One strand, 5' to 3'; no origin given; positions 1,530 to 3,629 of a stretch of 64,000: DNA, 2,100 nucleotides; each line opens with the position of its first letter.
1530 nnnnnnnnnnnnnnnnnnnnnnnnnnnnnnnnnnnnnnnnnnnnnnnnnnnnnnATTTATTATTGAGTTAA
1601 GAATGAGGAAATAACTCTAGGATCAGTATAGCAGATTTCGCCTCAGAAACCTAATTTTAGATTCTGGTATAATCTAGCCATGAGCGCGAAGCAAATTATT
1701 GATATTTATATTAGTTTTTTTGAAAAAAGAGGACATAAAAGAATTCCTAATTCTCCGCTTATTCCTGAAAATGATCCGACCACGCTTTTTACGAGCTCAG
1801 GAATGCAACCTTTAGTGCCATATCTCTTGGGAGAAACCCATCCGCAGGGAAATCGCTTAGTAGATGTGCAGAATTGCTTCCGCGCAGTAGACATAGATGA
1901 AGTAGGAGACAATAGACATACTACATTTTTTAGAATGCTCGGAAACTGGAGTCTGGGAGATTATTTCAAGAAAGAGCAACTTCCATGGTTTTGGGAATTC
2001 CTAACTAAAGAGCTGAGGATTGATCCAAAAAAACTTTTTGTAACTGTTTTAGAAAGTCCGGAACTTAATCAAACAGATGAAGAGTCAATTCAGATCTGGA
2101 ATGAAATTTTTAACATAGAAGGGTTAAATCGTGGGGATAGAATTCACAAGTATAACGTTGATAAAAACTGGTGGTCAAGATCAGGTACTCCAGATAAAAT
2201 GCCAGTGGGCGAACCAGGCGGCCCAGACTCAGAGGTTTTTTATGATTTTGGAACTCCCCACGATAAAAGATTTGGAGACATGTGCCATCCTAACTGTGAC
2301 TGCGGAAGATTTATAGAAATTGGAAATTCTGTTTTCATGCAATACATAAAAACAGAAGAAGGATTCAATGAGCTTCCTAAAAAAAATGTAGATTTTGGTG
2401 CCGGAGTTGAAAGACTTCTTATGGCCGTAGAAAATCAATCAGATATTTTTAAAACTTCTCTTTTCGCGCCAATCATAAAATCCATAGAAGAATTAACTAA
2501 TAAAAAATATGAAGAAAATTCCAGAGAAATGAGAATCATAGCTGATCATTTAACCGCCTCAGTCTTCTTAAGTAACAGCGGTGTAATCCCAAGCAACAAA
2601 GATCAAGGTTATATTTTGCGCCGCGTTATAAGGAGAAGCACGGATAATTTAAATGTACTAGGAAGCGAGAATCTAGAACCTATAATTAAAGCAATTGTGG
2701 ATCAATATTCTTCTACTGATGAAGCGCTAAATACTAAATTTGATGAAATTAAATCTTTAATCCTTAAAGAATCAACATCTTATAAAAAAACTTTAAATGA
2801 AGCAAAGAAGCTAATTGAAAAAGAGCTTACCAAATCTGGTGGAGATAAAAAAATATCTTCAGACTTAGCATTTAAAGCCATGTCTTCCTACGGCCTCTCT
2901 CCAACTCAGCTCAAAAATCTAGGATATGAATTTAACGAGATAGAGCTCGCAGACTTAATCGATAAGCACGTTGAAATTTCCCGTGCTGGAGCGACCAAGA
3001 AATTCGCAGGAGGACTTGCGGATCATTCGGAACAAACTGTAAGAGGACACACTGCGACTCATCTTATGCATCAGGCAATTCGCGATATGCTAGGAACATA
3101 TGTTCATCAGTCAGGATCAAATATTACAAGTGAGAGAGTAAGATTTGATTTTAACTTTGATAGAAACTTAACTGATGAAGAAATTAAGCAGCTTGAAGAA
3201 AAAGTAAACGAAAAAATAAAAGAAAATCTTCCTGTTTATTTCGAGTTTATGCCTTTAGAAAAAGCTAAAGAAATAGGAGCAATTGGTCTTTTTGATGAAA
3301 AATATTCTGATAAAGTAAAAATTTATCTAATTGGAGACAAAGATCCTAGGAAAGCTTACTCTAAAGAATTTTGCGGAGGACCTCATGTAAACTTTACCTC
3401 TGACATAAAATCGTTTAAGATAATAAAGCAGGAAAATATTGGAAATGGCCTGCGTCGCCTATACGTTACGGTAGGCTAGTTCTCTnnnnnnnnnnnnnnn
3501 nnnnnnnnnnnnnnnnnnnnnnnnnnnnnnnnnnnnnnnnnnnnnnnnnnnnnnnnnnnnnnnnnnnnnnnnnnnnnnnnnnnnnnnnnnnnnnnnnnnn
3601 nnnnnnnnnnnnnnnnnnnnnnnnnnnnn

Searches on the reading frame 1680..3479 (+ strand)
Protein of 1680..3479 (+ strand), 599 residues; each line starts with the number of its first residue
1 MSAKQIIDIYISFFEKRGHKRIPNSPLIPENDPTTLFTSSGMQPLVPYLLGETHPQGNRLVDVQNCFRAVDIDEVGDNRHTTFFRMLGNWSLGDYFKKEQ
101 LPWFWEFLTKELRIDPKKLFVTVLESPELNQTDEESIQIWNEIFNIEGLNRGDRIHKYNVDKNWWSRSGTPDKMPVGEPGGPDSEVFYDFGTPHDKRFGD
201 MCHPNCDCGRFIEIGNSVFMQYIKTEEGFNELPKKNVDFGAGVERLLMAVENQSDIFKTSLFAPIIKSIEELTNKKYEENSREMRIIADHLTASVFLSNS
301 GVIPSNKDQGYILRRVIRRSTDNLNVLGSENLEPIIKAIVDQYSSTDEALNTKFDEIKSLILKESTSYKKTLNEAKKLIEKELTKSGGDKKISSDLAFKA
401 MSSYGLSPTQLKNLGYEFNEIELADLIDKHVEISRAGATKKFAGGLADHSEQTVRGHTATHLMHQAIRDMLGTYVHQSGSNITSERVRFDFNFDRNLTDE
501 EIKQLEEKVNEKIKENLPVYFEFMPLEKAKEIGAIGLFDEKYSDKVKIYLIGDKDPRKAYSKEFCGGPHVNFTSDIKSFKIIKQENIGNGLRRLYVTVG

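Call 55: find_encoding_contigs(protein=window:1680-3479:+, flank=10000, max_places=2)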
Protein window:1680-3479:+ (599 aa): no gene with exactly this product is on record in the collection.
